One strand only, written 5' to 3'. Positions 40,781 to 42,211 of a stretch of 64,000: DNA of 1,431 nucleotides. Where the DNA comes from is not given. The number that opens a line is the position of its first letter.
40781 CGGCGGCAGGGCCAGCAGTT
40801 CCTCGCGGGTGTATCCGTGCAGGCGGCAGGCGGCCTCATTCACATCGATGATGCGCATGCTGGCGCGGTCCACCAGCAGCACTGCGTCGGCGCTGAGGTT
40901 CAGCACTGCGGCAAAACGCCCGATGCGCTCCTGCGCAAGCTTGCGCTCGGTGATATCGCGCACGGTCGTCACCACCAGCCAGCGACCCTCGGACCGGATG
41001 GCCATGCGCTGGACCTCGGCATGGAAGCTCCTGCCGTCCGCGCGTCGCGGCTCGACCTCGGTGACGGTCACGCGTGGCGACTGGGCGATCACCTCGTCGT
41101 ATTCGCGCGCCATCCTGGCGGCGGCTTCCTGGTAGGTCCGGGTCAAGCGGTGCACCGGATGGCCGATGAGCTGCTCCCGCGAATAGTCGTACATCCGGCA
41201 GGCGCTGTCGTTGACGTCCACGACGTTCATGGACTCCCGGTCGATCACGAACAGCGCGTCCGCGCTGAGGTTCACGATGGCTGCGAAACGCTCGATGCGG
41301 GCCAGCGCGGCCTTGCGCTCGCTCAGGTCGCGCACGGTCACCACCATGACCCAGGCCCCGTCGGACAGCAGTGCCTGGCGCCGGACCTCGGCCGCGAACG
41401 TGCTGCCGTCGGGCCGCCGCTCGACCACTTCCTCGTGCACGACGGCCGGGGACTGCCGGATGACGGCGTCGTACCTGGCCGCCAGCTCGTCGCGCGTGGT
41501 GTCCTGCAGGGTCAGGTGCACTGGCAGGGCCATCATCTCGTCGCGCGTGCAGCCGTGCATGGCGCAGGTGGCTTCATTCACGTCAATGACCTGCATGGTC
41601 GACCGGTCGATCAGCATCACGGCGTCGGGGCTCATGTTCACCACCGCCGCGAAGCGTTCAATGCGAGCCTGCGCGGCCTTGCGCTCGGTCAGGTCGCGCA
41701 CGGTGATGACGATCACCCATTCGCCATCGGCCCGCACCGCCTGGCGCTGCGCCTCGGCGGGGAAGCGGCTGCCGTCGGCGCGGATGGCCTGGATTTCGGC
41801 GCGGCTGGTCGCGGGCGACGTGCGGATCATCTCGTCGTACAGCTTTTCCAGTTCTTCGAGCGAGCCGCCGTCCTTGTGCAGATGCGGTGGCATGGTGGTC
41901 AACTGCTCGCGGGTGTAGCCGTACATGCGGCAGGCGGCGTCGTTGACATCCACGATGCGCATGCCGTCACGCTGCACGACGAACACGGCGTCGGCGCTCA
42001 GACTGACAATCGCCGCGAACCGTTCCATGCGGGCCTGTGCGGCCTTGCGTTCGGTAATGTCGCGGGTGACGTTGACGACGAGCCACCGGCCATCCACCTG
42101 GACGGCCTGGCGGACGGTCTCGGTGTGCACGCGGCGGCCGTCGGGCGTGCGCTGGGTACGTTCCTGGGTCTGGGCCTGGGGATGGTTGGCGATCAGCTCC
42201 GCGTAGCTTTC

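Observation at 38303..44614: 2103-aa soluble histidine kinase built from 15 consecutive PAS domains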

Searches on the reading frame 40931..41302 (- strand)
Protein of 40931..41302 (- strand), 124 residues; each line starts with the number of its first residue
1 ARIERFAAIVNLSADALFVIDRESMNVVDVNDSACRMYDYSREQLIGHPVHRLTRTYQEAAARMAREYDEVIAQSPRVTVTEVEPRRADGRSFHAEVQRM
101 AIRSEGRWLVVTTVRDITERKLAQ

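Call 17: search_solved_structures(query=window:40931-41302:-, max_evalue=0.01, show_alignments=3)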
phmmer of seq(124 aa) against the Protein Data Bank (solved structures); distinct sequences matched with E-value up to 0.01: 4.
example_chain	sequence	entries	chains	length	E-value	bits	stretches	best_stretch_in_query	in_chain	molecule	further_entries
1ll8_A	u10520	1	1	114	0.00023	24.4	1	16-114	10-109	PAS Kinase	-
3olo_A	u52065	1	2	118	0.0031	20.7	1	9-50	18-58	Two-component sensor histidine kinase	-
3ewk_A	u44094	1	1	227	0.0038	20.4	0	27-101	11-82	Sensor protein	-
3lyx_A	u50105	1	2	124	0.009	19.3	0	12-54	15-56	Sensory box/GGDEF domain protein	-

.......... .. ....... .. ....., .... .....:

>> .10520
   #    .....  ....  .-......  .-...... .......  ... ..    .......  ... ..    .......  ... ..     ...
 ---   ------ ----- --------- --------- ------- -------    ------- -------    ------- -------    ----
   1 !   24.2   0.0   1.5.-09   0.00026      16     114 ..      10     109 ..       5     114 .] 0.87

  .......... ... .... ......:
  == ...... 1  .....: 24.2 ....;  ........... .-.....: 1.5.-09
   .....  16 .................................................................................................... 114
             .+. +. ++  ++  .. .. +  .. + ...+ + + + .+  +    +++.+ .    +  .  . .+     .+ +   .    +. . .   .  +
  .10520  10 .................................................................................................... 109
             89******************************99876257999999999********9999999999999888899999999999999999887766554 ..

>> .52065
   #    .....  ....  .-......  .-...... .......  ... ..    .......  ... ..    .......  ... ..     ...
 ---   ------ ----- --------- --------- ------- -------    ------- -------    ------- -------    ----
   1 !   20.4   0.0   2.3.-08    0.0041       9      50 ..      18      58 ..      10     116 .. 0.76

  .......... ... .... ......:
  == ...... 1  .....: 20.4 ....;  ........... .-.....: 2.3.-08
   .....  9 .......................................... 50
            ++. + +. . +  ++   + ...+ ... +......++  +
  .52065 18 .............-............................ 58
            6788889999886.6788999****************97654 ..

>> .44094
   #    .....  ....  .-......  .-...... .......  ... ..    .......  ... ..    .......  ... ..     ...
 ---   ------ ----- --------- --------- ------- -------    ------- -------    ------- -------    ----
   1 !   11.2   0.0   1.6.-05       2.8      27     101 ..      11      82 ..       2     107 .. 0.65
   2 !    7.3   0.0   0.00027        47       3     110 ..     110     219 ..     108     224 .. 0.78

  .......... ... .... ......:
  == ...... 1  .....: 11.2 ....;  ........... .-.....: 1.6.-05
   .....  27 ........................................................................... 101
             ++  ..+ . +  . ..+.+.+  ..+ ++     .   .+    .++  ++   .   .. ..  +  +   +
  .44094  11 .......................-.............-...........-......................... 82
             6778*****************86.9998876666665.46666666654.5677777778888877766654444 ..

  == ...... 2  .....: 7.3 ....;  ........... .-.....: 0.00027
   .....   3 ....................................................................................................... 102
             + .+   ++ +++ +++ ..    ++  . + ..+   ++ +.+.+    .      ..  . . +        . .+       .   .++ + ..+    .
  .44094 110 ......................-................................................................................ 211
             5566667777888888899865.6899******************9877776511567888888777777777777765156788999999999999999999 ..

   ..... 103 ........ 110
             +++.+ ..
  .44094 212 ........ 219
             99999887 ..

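Call 34: search_protein_representatives(alignment_id=A1)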
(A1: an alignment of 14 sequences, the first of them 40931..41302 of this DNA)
Query: 14 sequences, 123 profile positions. Proteins with E-value up to 0.001 (for the whole library): 260872; up to 1e-10: 93043; up to 1e-30: 6339. The best 150 are listed.
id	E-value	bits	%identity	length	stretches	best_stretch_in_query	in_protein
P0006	0.0e+00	1304.6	-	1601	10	2-123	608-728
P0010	4.4e-269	892.2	-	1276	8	2-121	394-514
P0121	3.9e-231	769.6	-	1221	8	1-123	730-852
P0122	2.7e-220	734.6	-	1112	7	2-123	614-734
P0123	1.4e-210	703.2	-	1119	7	1-123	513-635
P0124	1.3e-198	664.6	-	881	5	2-123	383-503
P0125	2.4e-196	657.3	-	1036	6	2-123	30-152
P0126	8.3e-173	581.3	-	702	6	2-122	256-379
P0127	2.3e-172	579.9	-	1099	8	1-123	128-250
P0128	3.6e-161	543.7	-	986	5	1-123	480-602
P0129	4.2e-160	540.2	-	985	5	1-123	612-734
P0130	4.7e-159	536.9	-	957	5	1-121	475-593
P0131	1.8e-149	505.9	-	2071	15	2-121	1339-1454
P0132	7.0e-120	410.3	-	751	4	2-119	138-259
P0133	3.9e-118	404.7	-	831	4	2-123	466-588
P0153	1.1e-88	309.5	-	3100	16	4-121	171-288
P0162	1.3e-82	290.0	-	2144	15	4-121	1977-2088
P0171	3.6e-79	278.8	-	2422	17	11-121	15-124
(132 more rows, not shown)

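Call 51: search_solved_structures(query=A1, max_evalue=0.001, show_alignments=2)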
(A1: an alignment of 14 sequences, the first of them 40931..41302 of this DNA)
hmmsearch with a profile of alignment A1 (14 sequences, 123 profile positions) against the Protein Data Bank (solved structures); distinct sequences matched with E-value up to 0.001: 34.
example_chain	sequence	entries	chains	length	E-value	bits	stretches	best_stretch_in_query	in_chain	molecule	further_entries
3ewk_A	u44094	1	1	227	6e-08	35.9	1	1-109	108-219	Sensor protein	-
5luv_A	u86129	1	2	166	1.5e-07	34.6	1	3-104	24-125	Putative PAS/PAC sensor protein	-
2r78_A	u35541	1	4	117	3.1e-07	33.6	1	6-97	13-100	Sensor protein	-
29lw_A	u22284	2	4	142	6.3e-07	32.6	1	3-116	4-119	Sensory box protein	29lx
6gg9_A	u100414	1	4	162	7.4e-07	32.4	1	3-116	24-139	Sensory box protein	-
8q5e_A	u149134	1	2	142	7.8e-07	32.3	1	3-116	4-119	Sensory box protein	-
3sw1_A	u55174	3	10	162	9.6e-07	32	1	3-116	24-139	Sensory box protein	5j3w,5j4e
8a33_A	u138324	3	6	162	1.5e-06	31.4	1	3-104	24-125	Sensory box protein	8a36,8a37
2mwg_A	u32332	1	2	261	2.2e-06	30.8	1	2-121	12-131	Blue-light photoreceptor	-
7yx0_A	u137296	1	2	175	3.6e-06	30.1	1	4-123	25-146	Putative regulatory protein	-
7r4s_A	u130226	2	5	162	4.1e-06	30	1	3-116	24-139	Sensory box protein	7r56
7r5n_A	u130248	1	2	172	9.1e-06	28.8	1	4-104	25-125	Sensory box protein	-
4gcz_A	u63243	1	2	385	1.1e-05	28.6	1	2-123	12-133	Blue-light photoreceptor, Sensor protein fixL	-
1d06_A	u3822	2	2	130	1.7e-05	28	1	4-117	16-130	nitrogen fixation regulatory protein fixL | FIXL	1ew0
4l9e_A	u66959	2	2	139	2.7e-05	27.3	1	5-72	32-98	Transcriptional regulator, PpsR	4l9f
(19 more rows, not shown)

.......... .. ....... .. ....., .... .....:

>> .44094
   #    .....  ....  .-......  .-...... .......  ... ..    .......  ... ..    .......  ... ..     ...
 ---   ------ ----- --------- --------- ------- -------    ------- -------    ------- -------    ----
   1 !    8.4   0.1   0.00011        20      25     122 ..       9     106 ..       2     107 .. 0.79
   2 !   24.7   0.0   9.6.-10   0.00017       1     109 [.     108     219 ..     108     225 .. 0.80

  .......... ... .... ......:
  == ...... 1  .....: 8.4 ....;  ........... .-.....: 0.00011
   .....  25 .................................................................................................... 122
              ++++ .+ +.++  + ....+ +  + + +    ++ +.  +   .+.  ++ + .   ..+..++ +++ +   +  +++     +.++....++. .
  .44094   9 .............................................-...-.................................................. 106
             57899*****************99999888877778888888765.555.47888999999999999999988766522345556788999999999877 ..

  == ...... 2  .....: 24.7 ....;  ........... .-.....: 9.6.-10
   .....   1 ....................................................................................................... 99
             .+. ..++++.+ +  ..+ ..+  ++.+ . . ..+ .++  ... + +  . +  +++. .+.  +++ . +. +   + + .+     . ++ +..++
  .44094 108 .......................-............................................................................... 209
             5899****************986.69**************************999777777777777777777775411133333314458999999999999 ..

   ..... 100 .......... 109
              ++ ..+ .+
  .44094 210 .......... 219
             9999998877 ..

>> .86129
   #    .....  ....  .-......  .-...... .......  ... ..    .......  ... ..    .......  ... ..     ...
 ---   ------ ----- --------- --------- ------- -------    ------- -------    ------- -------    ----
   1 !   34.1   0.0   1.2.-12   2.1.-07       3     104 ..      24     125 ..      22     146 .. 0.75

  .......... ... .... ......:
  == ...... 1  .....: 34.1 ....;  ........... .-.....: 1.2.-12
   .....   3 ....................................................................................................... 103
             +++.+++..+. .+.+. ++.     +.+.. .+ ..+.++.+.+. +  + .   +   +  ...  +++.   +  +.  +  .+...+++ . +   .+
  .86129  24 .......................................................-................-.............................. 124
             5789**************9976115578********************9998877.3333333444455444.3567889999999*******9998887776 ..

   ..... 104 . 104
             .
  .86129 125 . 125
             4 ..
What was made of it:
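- Closest known: FixL. Different: Sequence similarity is weak (call 51).
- The closest solved PAS relatives are weak (best E 6e-8, call 51).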

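Call 70: search_protein_families(library=ncbifam, proteins=[P0171, P0153, P0131, P0162], max_evalue=1e-20)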
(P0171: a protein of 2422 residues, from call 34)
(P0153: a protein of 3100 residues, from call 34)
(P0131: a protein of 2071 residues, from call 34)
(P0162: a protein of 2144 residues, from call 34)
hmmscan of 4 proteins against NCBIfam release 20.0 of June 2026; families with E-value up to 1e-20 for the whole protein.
P0171 (2422 aa): 21 families
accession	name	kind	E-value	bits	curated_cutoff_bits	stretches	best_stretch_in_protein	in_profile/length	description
TIGR00229.1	sensory_box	domain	0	1152.4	22.9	4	1404-1536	1-126/126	PAS domain S-box protein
NF053781.1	cdiGMPphdstlr2612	equivalog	2.3e-215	717.9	1600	4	1070-1338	510-779/1268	Tlr1612 family c-di-GMP phosphodiesterase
NF047874.1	MASE3_PAS_HK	subfamily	2.9e-134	449.3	560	0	1132-1268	250-384/655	MASE3 domain-containing sensor histidine kinase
NF041777.1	sens_FixL_Rhizob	equivalog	8.6e-130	433.6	850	0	647-807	5-162/485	sensor protein FixL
NF007298.0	PRK09776.1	equivalog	1.3e-113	381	1135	1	492-810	283-597/1111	diguanylate cyclase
NF052573.1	HisKinEspAMyxo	equivalog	4.8e-91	305.9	1400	0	1141-1402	124-374/755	serine histidine kinase EspA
NF045595.1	HK_scytonemin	equivalog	1.6e-74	251.5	865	0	1132-1295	267-427/637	scytonemin biosynthesis sensor histidine kinase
NF008468.0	PRK11360.1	equivalog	1.1e-65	222.2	646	0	1903-2047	250-391/616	two-component system sensor histidine kinase AtoS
TIGR02040.1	PpsR-CrtJ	equivalog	1.1e-59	202.6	275.4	0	1140-1295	126-273/442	transcriptional regulator PpsR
NF008467.0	PRK11359.1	equivalog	2.4e-55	187.9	857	0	154-375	31-252/800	oxygen-sensing cyclic-di-GMP phosphodiesterase DosP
NF046044.1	PnpS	equivalog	4.9e-44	150.9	400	0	1910-2042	45-169/390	two-component system histidine kinase PnpS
NF041880.1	EPS_EpsF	equivalog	2.9e-42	144.8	900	0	1271-1406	141-270/492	response regulator EpsF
NF052574.1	HisKinEspCMyxo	equivalog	5.4e-40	137.3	1200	0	1118-1273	259-412/785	serine histidine kinase EspC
NF010076.0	PRK13557.1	subfamily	2.4e-30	105.5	631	0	1348-1406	99-157/540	histidine kinase famiy protein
NF045675.1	PhdiestaseDibA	equivalog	1.2e-25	90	980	0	2169-2306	69-201/623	phosphodiesterase DibA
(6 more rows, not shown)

P0153 (3100 aa): 51 families (the best 25 are shown)
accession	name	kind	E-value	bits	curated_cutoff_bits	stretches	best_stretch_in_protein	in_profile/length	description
TIGR00229.1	sensory_box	domain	0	1212.9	22.9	11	167-293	1-126/126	PAS domain S-box protein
NF008468.0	PRK11360.1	equivalog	2e-231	769.6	646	1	2724-2961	379-611/616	two-component system sensor histidine kinase AtoS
NF047874.1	MASE3_PAS_HK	subfamily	1.3e-214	714.8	560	0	2860-2968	522-634/655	MASE3 domain-containing sensor histidine kinase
NF052573.1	HisKinEspAMyxo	equivalog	9.7e-208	691.8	1400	2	2724-3048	367-703/755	serine histidine kinase EspA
NF041777.1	sens_FixL_Rhizob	equivalog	2.9e-180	600.1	850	1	2724-2960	245-483/485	sensor protein FixL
NF053781.1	cdiGMPphdstlr2612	equivalog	1.8e-166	556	1600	0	447-557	697-808/1268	Tlr1612 family c-di-GMP phosphodiesterase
NF007298.0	PRK09776.1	equivalog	7e-147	491.1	1135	2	1216-1516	295-594/1111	diguanylate cyclase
NF052574.1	HisKinEspCMyxo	equivalog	4.9e-137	458.2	1200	1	2729-3048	405-736/785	serine histidine kinase EspC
NF046044.1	PnpS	equivalog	3.9e-124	414.6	400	1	2768-2957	198-390/390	two-component system histidine kinase PnpS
NF033092.0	HK_WalK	equivalog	8.6e-116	387.9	725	0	2808-2958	444-594/594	cell wall metabolism sensor histidine kinase WalK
NF008302.0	PRK11091.1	equivalog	2e-106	357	838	1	2743-3098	285-650/779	aerobic respiration two-component sensor histidine kinase ArcB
TIGR02040.1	PpsR-CrtJ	equivalog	5.7e-100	335.4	275.4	0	17-288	109-366/442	transcriptional regulator PpsR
NF045595.1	HK_scytonemin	equivalog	5.5e-91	305.9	865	0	2744-2959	418-636/637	scytonemin biosynthesis sensor histidine kinase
TIGR02938.1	nifL_nitrog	equivalog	7.3e-88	295.2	242.45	1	2725-2957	260-493/494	nitrogen fixation negative regulator NifL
NF010076.0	PRK13557.1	subfamily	8.8e-85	285.1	631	1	2727-3091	149-533/540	histidine kinase famiy protein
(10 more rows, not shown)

P0131 (2071 aa): 45 families (the best 25 are shown)
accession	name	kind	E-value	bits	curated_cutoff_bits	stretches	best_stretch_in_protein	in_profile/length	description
TIGR00229.1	sensory_box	domain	1.8e-286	933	22.9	2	363-485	1-122/126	PAS domain S-box protein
NF045595.1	HK_scytonemin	equivalog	3.6e-164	547.6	865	0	1698-1851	2-148/637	scytonemin biosynthesis sensor histidine kinase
NF047874.1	MASE3_PAS_HK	subfamily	2.8e-152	508.8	560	1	1707-2068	271-625/655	MASE3 domain-containing sensor histidine kinase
NF041777.1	sens_FixL_Rhizob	equivalog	2.1e-110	369.7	850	1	1707-2067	129-480/485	sensor protein FixL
NF007298.0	PRK09776.1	equivalog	9.2e-102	341.7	1135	2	488-626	296-436/1111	diguanylate cyclase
NF008468.0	PRK11360.1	equivalog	8.4e-99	331.6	646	1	1838-2068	379-608/616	two-component system sensor histidine kinase AtoS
NF052574.1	HisKinEspCMyxo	equivalog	6.3e-92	309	1200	1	1690-2067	273-636/785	serine histidine kinase EspC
TIGR02938.1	nifL_nitrog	equivalog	2.9e-81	273.5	242.45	0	1960-2065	384-491/494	nitrogen fixation negative regulator NifL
NF008467.0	PRK11359.1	equivalog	6.9e-77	259.1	857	0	257-486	25-255/800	oxygen-sensing cyclic-di-GMP phosphodiesterase DosP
NF046044.1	PnpS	equivalog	1.9e-65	221.4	400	1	1862-2067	177-390/390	two-component system histidine kinase PnpS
NF052573.1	HisKinEspAMyxo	equivalog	2e-62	211.3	1400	0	1831-2066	360-609/755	serine histidine kinase EspA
NF010076.0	PRK13557.1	subfamily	3.4e-57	194.1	631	1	1840-2067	148-393/540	histidine kinase famiy protein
TIGR02966.1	phoR_proteo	equivalog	9.1e-57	192.6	334.2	1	1860-2065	119-332/333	phosphate regulon sensor histidine kinase PhoR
NF033092.0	HK_WalK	equivalog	3.7e-56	190.9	725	1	1862-2067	379-593/594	cell wall metabolism sensor histidine kinase WalK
NF046020.1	HisKinCckABruc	equivalog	6.5e-56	189.7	1000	1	1569-2069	203-708/868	cell cycle histidine kinase CckA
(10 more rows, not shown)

P0162 (2144 aa): 24 families
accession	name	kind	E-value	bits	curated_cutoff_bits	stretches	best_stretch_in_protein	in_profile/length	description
TIGR00229.1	sensory_box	domain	0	1120.3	22.9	6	159-285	1-126/126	PAS domain S-box protein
NF053781.1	cdiGMPphdstlr2612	equivalog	5.4e-198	660.4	1600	2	1769-1908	637-777/1268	Tlr1612 family c-di-GMP phosphodiesterase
NF047874.1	MASE3_PAS_HK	subfamily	1.3e-111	374.4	560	0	1451-1585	249-384/655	MASE3 domain-containing sensor histidine kinase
NF045595.1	HK_scytonemin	equivalog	7.8e-97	325.2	865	0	1695-1851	255-411/637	scytonemin biosynthesis sensor histidine kinase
NF041777.1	sens_FixL_Rhizob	equivalog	3e-93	313.1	850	0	302-549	8-250/485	sensor protein FixL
NF010076.0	PRK13557.1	subfamily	3.4e-91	306.3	631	0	1989-2139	42-200/540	histidine kinase famiy protein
NF007298.0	PRK09776.1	equivalog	3.6e-90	303.3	1135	0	1716-1863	296-446/1111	diguanylate cyclase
NF052573.1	HisKinEspAMyxo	equivalog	9.8e-90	301.6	1400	1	1936-2132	217-414/755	serine histidine kinase EspA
NF008468.0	PRK11360.1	equivalog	1.6e-83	281.1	646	0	1972-2128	263-422/616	two-component system sensor histidine kinase AtoS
NF052652.1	YtvA_fam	equivalog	2.6e-82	276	250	0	1268-1339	59-132/243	YtvA family blue-light photoreceptor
NF008302.0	PRK11091.1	equivalog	6.4e-70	236.3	838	0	165-289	157-280/779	aerobic respiration two-component sensor histidine kinase ArcB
NF052574.1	HisKinEspCMyxo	equivalog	1.5e-57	195.3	1200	0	1998-2136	309-451/785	serine histidine kinase EspC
NF052306.1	BluLightHisKinLov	equivalog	2e-54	184.7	450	0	1395-1492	81-175/334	blue-light-activated histidine kinase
NF010077.0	PRK13559.1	subfamily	1.2e-52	179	361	0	1364-1492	74-196/364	hypothetical protein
NF041880.1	EPS_EpsF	equivalog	1.4e-51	175.6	900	0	1552-1725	107-276/492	response regulator EpsF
TIGR02040.1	PpsR-CrtJ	equivalog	2e-31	109.6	275.4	0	933-1105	127-293/442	transcriptional regulator PpsR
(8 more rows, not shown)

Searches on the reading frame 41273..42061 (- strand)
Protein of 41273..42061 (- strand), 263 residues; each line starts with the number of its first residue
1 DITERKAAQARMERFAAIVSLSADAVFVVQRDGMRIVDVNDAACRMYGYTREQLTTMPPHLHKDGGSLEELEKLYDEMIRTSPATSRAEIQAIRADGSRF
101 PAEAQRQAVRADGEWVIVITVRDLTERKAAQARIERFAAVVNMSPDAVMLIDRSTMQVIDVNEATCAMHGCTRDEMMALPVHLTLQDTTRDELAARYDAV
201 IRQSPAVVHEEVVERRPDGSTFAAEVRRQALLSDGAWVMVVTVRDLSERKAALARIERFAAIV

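Call 49: predict_structure(alignment_id=A3)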
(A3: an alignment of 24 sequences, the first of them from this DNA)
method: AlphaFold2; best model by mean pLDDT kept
length: 263 residues; sequences in the alignment: 24
mean_pLDDT: 89.7   pTM: 0.64
mean pLDDT of the five models: 89.7, 89.0, 88.7, 85.5, 85.2
residues with pLDDT >= 90: 156; 70-90: 106; 50-70: 1; < 50: 0
segments of 3 or more residues with pLDDT < 50: none
pLDDT, mean of each block of 10 residues (from residue 1): 82 80 92 92 95 91 80 94 94 94 95 92 92 86 90 92 91 87 79 93 95 85 93 94 89 86 84
secondary structure, 60 per line:
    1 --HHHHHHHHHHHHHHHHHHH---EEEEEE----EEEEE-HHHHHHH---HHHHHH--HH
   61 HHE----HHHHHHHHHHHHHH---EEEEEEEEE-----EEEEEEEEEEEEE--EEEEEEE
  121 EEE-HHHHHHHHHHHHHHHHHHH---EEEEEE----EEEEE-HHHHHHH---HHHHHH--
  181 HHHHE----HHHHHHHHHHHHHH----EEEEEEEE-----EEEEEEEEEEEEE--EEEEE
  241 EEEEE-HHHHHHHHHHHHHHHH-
elements in order: H3-21 E25-30 E35-39 H41-47 H51-56 H59-62 H68-81 E85-93 E99-111 E114-123 H125-143 E147-152 E157-161 H163-169 H173-178 H181-184 H190-203 E208-215 E221-233 E236-245 H247-262
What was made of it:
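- Call 49 (di-PAS model, pLDDT 89.7, continuous helix 125-143).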

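Call 53: fold_search(model_id=the predicted structure, library=pdb)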
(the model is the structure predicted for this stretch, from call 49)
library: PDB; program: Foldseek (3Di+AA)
matches with E <= 10: 1681; with E <= 0.001: 579
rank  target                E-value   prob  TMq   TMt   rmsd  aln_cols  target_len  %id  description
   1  9cmf_A                9.1e-16  1.00  0.66  0.26   5.2       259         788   17  Substrate bound DosP (released 2024-11-20)
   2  9cdr_A                2.1e-15  1.00  0.61  0.25   5.8       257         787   17  DosP Apo straight form (released 2024-11-20)
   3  9ce0_B                4.1e-15  1.00  0.58  0.23   5.9       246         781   17  DosP Apo Bent form (released 2024-11-20)
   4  4hh2_D                4.3e-15  1.00  0.45  0.33  10.2       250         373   20  Structure of PpsR without the HTH motif from Rb. sphaeroides (released 2013-06-05)
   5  4hh2_B                5.4e-15  1.00  0.40  0.29  13.0       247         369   20  Structure of PpsR without the HTH motif from Rb. sphaeroides (released 2013-06-05)
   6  4hh2_A                6.3e-15  1.00  0.41  0.31  10.4       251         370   20  Structure of PpsR without the HTH motif from Rb. sphaeroides (released 2013-06-05)
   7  9bgv_A                2.7e-14  1.00  0.70  0.26   4.8       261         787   17  DosP R97A straight form (released 2024-11-20)
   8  8js5_G                3.4e-14  1.00  0.68  0.71   4.5       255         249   16  Dimeric PAS domains of oxygen sensor FixL with ferric unliganded heme (released 2024-06-26)
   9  8js5_A                3.5e-14  1.00  0.68  0.71   4.2       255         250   17  Dimeric PAS domains of oxygen sensor FixL with ferric unliganded heme (released 2024-06-26)
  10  3ewk                  6.1e-14  1.00  0.60  0.68   4.9       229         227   19  Structure of the redox sensor domain of Methylococcus capsulatus (Bath) MmoS (released 2009-03-24)
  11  6ph4_B                6.4e-14  1.00  0.41  0.27   9.3       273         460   18  Full length LOV-PAS-HK construct from the LOV-HK sensory protein from Brucella abortus (light-adapted, construct 15-48 (released 2020-12-30)
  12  6pps_A                7.1e-14  1.00  0.36  0.37  10.6       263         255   16  A blue light illuminated LOV-PAS construct from the LOV-HK sensory protein from Brucella abortus (construct 15-273) (released 2020-07-15)
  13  6pps_B                7.5e-14  1.00  0.36  0.37  11.8       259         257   15  A blue light illuminated LOV-PAS construct from the LOV-HK sensory protein from Brucella abortus (construct 15-273) (released 2020-07-15)
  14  8js5_C                7.9e-14  1.00  0.68  0.70   4.6       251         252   17  Dimeric PAS domains of oxygen sensor FixL with ferric unliganded heme (released 2024-06-26)
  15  8js5_B                8.4e-14  1.00  0.66  0.69   4.4       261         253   16  Dimeric PAS domains of oxygen sensor FixL with ferric unliganded heme (released 2024-06-26)
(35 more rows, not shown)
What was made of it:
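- Closest known: FixL. Same: The predicted geometry of two adjacent units matches these tandem PAS structures as a whole: DosP, FixL and MmoS at TM 0.58-0.72, NifL at TMq 0.60 (call 53).
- Call 53 (the whole tandem matches DosP, the FixL PAS-A/PAS-B dimer and MmoS at TM 0.58-0.72, and NifL at TMq 0.60). The tandem model resembles the FixL and DosP PAS-A/PAS-B pairs (call 53).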
